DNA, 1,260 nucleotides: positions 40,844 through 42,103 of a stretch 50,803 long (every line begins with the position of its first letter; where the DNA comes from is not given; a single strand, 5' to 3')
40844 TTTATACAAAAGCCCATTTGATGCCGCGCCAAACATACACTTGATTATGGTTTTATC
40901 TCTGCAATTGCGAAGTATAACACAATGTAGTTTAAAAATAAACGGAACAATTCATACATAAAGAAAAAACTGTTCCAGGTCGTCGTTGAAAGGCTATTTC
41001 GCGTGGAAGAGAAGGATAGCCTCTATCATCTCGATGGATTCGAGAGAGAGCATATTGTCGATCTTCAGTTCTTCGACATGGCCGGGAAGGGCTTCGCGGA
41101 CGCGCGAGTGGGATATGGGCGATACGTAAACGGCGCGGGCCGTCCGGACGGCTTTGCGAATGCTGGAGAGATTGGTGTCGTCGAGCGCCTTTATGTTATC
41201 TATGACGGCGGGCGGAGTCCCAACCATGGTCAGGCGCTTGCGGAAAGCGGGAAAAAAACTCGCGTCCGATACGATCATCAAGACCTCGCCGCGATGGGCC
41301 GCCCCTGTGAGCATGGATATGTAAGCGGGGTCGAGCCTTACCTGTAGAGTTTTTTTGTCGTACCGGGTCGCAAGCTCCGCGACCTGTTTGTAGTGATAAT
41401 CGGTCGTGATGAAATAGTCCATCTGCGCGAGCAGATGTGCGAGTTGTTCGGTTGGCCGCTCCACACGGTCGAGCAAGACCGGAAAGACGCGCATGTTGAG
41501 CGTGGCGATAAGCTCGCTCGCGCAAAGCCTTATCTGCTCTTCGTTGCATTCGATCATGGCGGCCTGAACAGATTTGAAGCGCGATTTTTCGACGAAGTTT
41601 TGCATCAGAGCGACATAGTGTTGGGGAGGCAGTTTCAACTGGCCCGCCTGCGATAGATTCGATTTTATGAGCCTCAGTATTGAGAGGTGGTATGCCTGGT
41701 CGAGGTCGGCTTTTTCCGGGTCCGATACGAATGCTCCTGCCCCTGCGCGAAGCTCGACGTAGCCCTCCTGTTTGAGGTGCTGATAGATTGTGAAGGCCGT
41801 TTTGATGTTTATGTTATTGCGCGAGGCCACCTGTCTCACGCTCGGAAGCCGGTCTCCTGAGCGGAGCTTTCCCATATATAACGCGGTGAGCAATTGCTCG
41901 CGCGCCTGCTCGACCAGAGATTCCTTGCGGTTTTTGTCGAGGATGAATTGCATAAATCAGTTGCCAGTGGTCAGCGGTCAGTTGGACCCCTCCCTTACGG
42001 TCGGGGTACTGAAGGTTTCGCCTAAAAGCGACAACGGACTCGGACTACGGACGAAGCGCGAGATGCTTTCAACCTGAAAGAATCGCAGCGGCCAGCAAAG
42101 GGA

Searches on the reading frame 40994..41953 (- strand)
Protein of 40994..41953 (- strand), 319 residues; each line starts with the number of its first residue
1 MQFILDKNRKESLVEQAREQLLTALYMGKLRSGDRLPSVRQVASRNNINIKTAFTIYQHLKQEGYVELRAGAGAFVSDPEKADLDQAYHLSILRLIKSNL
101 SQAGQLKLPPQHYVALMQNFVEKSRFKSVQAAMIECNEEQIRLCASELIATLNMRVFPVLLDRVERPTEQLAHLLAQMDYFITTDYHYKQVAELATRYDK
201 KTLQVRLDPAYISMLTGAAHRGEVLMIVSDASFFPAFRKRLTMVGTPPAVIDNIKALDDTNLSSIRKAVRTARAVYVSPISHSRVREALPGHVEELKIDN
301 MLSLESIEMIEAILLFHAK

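Call 3: search_protein_families(library=pfam, proteins=[window:40994-41953:-], max_evalue=0.01)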
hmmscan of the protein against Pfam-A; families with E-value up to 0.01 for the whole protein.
window:40994-41953:- (319 aa): 2 families
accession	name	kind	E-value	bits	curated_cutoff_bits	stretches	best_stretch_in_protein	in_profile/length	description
PF00392.27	GntR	-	2.2e-08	34.1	27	1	14-76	2-64/64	Bacterial regulatory proteins, gntR family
PF02082.26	Rrf2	-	0.00014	22.4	30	1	21-73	8-60/132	Iron-dependent Transcriptional regulator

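Call 4: search_protein_families(library=ncbifam, proteins=[window:40994-41953:-], max_evalue=0.01)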
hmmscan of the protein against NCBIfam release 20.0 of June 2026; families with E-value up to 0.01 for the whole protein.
window:40994-41953:- (319 aa): 19 families
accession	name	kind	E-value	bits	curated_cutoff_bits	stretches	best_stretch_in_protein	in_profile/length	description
NF052282.1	PLP_TF_PdxR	equivalog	1.8e-14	53.7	320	1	13-94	2-77/448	MocR-like pyridoxine biosynthesis transcription factor PdxR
NF053730.1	TransRegRv1152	equivalog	4.8e-12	45.9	170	1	5-83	9-87/120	Rv1152 family transcriptional regulator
NF047563.1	modulin_PmtR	equivalog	1e-11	44.9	200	1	1-108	1-108/125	PSM export ABC transporter transcriptional regulator PmtR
NF052281.1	rhizopine_MocR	equivalog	1.5e-11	43.6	650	1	3-106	9-110/479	rhizopine catabolism transcriptional regulator MocR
NF052286.1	ecto_TF_EhuR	exception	1.1e-09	37.4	480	1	18-88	17-86/458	MocR-like ectoine utilization transcription factor EhuR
NF052290.2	MocR_like_YczR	exception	1.8e-07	30.2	487.4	1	12-86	19-93/458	MocR-like transcription factor YczR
NF052285.1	GABA_TF_GabR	exception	3.3e-06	26.2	600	1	18-135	5-122/456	MocR-like transcriptional regulator GabR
NF052441.1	TransRegRv0792c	equivalog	6.9e-06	25.5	400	1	16-86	20-90/260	Rv0792c family HTH-type transcriptional regulator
TIGR02325.1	C_P_lyase_phnF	equivalog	2.2e-05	24.1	156.8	1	15-78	11-74/238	phosphonate metabolism transcriptional regulator PhnF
NF012025.0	PRK15481.1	equivalog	3.7e-05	22.6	573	1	20-81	14-75/432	MocR-like B6 salvage transcription factor PtsJ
TIGR02018.2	his_ut_repres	equivalog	0.00037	19.9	220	1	15-81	2-68/226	histidine utilization transcriptional repressor HutC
NF007741.0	PRK10421.1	equivalog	0.00057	19.3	311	1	14-87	9-82/262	transcriptional regulator LldR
NF008571.0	PRK11523.1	equivalog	0.00064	19.2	396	1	13-81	9-78/258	transcriptional regulator ExuR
NF003011.0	PRK03837.1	subfamily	0.00091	18.9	260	1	11-84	12-85/241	transcriptional regulator NanR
NF007588.0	PRK10225.1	equivalog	0.00097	18.5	442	1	30-82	27-79/257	Uxu operon transcriptional regulator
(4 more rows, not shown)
